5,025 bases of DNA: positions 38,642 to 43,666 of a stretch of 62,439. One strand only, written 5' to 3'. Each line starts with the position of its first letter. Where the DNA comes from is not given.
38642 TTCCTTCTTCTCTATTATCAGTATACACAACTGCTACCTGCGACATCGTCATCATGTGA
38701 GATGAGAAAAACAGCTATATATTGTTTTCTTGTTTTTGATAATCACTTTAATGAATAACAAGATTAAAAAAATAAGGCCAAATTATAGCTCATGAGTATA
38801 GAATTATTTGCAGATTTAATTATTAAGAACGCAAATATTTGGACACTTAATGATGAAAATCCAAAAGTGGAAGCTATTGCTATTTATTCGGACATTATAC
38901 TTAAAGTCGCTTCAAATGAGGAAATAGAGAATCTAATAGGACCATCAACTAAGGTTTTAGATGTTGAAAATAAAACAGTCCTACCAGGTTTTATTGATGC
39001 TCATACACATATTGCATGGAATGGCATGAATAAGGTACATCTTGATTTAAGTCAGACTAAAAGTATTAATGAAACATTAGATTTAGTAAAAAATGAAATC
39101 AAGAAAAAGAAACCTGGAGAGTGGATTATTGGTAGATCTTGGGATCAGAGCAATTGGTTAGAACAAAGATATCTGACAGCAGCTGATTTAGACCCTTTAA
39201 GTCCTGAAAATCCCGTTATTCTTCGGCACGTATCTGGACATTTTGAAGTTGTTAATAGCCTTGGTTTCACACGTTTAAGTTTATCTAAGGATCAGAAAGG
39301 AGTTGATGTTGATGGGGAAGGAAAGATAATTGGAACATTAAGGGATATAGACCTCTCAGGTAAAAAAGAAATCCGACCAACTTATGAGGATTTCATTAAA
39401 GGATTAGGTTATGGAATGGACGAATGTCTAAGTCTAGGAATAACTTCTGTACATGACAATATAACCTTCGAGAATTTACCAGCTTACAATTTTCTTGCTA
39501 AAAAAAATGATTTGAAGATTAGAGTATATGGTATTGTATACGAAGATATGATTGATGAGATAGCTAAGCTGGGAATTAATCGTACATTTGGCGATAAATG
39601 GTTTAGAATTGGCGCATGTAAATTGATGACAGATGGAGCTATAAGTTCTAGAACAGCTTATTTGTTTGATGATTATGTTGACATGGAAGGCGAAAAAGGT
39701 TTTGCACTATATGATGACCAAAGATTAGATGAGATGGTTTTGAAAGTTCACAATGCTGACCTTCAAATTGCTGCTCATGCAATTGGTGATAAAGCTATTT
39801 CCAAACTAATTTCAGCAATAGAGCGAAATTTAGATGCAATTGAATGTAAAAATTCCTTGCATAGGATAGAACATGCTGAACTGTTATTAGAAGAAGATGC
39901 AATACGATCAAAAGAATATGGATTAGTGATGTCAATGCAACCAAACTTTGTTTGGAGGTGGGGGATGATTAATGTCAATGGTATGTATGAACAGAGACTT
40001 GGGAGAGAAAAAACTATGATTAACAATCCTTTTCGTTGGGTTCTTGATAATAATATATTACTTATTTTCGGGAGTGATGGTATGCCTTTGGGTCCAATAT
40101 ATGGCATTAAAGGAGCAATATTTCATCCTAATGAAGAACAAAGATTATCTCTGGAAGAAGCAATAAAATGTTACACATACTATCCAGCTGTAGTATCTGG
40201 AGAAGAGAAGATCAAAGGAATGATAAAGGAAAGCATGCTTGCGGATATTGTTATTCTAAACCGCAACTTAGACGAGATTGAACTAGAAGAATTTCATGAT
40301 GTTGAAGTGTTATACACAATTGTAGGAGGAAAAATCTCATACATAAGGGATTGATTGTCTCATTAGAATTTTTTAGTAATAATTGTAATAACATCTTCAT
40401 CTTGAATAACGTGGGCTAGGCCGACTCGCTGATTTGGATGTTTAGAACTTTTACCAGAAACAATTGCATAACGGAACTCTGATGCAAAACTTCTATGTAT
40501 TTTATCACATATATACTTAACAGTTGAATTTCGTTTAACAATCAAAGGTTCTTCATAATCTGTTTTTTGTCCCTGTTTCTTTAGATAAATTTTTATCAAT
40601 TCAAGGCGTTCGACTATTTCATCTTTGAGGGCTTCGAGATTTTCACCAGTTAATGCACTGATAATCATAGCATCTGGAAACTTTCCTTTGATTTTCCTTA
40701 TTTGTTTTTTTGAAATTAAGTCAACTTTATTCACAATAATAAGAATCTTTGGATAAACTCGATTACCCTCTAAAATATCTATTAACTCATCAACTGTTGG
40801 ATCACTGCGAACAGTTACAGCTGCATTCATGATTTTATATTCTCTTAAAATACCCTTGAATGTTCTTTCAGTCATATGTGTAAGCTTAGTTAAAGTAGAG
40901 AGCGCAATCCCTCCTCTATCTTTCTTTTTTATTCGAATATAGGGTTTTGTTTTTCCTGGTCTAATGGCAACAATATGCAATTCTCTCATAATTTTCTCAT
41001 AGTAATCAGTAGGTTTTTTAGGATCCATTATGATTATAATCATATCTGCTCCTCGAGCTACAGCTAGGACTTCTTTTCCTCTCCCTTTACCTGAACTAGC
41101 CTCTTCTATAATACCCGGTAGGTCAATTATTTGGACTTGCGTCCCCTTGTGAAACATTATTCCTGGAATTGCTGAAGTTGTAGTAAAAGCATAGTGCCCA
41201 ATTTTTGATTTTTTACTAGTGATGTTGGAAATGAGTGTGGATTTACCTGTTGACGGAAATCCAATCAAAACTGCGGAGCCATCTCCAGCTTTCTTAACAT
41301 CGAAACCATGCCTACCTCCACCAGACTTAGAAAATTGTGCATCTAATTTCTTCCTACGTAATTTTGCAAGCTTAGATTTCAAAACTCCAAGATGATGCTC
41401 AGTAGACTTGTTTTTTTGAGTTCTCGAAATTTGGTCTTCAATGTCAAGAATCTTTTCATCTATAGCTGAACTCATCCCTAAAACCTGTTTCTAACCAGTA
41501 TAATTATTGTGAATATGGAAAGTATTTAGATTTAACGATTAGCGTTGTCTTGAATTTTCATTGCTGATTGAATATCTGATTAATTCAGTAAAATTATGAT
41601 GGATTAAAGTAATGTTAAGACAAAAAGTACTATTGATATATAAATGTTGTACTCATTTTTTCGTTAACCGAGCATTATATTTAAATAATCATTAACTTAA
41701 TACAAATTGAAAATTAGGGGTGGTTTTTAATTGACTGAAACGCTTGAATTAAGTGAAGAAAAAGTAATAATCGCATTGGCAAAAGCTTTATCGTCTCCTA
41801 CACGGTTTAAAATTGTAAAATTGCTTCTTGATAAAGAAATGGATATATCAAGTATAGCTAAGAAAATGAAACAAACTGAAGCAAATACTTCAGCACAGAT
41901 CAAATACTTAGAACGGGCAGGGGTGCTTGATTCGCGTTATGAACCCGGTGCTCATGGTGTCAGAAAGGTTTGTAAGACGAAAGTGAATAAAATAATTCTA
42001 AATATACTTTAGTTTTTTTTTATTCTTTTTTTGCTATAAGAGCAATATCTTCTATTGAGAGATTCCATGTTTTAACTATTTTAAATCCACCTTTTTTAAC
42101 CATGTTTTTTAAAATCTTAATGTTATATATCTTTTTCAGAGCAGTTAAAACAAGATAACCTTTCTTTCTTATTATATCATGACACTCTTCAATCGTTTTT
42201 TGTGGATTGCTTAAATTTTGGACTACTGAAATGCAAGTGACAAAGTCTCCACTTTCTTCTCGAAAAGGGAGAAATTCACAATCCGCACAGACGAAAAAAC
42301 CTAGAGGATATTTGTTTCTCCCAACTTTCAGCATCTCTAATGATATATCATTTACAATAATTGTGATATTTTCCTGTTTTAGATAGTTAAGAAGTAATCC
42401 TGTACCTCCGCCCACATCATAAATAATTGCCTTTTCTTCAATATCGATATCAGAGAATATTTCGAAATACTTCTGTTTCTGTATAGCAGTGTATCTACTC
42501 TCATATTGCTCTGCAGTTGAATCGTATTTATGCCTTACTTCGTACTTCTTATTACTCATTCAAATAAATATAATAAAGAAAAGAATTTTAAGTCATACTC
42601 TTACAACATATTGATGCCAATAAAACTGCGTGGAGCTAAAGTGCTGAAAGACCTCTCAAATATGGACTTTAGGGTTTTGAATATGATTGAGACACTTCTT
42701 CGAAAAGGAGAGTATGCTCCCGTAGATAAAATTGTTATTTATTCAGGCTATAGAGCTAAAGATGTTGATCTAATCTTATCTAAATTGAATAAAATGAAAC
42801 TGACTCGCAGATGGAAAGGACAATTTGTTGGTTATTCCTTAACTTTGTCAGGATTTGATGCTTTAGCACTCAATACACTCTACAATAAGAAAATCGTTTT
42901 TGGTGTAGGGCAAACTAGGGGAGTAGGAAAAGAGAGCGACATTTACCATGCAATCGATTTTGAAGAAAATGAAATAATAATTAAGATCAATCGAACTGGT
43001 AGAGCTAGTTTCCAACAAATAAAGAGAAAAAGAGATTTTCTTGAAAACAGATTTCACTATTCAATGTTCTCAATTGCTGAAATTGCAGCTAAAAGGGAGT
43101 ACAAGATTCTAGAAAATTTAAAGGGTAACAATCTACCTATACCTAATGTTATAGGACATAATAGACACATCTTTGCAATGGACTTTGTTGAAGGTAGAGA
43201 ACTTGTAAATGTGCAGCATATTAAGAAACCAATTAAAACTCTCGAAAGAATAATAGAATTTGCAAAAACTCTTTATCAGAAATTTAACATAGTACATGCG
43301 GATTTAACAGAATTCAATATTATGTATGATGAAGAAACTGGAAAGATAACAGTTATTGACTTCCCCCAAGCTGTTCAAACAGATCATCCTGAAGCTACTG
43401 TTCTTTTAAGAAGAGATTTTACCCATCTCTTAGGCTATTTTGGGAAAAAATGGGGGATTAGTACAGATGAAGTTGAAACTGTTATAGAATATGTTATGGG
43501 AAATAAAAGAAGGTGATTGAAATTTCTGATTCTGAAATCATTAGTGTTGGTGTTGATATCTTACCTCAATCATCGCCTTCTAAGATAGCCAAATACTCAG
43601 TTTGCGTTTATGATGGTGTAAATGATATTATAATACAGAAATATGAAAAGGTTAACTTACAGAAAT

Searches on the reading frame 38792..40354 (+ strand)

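Call 58: search_protein_families(library=pfam, proteins=[window:38792-40354:+], max_evalue=0.001)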
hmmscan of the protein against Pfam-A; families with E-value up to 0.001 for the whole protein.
window:38792-40354:+ (520 aa): 2 families
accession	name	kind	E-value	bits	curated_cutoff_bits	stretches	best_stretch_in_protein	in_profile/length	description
PF07969.17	Amidohydro_3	-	2.1e-86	291.7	29.7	1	54-517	1-472/472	Amidohydrolase family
PF01979.26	Amidohydro_1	-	5.7e-13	49.3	25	1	312-515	137-344/345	Amidohydrolase family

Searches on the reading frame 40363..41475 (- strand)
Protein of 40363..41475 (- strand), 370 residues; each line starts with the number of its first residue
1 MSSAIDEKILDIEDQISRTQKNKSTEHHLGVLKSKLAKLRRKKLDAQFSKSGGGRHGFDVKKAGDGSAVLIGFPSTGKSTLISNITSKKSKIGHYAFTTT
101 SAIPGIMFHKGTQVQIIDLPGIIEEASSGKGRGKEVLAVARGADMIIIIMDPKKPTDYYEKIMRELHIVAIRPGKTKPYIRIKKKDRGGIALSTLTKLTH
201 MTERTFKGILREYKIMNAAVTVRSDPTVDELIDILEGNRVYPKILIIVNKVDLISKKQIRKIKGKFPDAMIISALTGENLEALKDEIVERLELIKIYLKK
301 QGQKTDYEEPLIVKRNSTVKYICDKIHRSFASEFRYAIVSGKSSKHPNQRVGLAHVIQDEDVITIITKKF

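Call 58: search_protein_families(library=pfam, proteins=[window:40363-41475:-], max_evalue=0.001)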
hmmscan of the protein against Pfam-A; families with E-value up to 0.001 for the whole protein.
window:40363-41475:- (370 aa): 6 families
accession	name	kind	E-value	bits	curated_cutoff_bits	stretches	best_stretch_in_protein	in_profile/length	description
PF16897.10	MMR_HSR1_Xtn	-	2.4e-31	108.3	35.2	1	187-293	1-106/106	C-terminal region of MMR_HSR1 domain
PF01926.29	MMR_HSR1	-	5.9e-22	78.4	21.9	1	68-180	2-108/113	50S ribosome-binding GTPase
PF02824.27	TGS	-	3.8e-17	62.5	22.2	1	294-367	1-60/60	TGS domain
PF02421.24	FeoB_N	-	4.8e-11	42.9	27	1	69-153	4-89/156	Ferrous iron transport protein B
PF03193.22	RsgA_GTPase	-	0.00028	21.2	30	0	228-291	42-108/174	RsgA GTPase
PF09439.16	SRPRB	-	0.00071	19.4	25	0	69-121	7-55/178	Signal recognition particle receptor beta subunit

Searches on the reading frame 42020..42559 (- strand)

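Call 58: search_protein_families(library=pfam, proteins=[window:42020-42559:-], max_evalue=0.001)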
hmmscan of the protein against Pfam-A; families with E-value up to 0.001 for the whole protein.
window:42020-42559:- (179 aa): 6 families
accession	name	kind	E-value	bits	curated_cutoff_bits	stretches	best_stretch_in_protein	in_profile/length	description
PF08241.18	Methyltransf_11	-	1.1e-18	68.1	21.2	1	48-138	2-95/95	Methyltransferase domain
PF13649.12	Methyltransf_25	-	2.2e-13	51.1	27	1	46-134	1-97/97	Methyltransferase domain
PF08242.18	Methyltransf_12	-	1.4e-09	39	30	1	48-136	2-98/98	Methyltransferase domain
PF01209.24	Ubie_methyltran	-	3.8e-09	36.7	20.1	1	8-141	9-154/233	ubiE/COQ5 methyltransferase family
PF13489.12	Methyltransf_23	-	5.7e-09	36.3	27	1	40-139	20-117/164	Methyltransferase domain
PF13847.12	Methyltransf_31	-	9.2e-08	32.3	27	1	42-142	3-113/145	Methyltransferase domain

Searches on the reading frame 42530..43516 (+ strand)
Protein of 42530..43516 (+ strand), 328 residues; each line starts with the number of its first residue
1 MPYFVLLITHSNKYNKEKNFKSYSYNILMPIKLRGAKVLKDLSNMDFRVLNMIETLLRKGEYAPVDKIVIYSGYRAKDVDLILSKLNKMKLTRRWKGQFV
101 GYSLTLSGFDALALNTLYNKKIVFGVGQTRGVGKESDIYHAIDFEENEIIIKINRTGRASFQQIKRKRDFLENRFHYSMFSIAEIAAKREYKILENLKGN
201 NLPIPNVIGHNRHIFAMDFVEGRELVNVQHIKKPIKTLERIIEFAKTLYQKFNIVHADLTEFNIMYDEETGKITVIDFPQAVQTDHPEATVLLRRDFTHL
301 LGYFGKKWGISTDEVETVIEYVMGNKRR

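Call 58: search_protein_families(library=pfam, proteins=[window:42530-43516:+], max_evalue=0.001)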
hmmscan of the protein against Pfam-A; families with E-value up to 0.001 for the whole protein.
window:42530-43516:+ (328 aa): 7 families
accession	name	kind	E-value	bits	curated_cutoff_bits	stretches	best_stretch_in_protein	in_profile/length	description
PF01163.29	RIO1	-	5.6e-45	153.7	22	1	137-313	1-183/187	RIO domain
PF09202.17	Rio2_N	-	3.4e-18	66.2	27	1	40-119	2-81/82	Rio2, N-terminal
PF01633.27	Choline_kinase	-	1.3e-06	28.4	29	1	130-278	90-188/300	Choline/ethanolamine kinase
PF01636.29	APH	-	1e-05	25.9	23.2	0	244-282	158-198/239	Phosphotransferase enzyme family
PF03109.22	ABC1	-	1.4e-05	24.8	22.9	1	200-283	128-216/244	ABC1 atypical kinase-like domain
PF00069.31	Pkinase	-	1.7e-05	24.8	31.7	1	185-288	43-152/263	Protein kinase domain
PF17667.7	Pkinase_fungal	-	5.6e-05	22.5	24.1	1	205-286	262-344/387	Fungal protein kinase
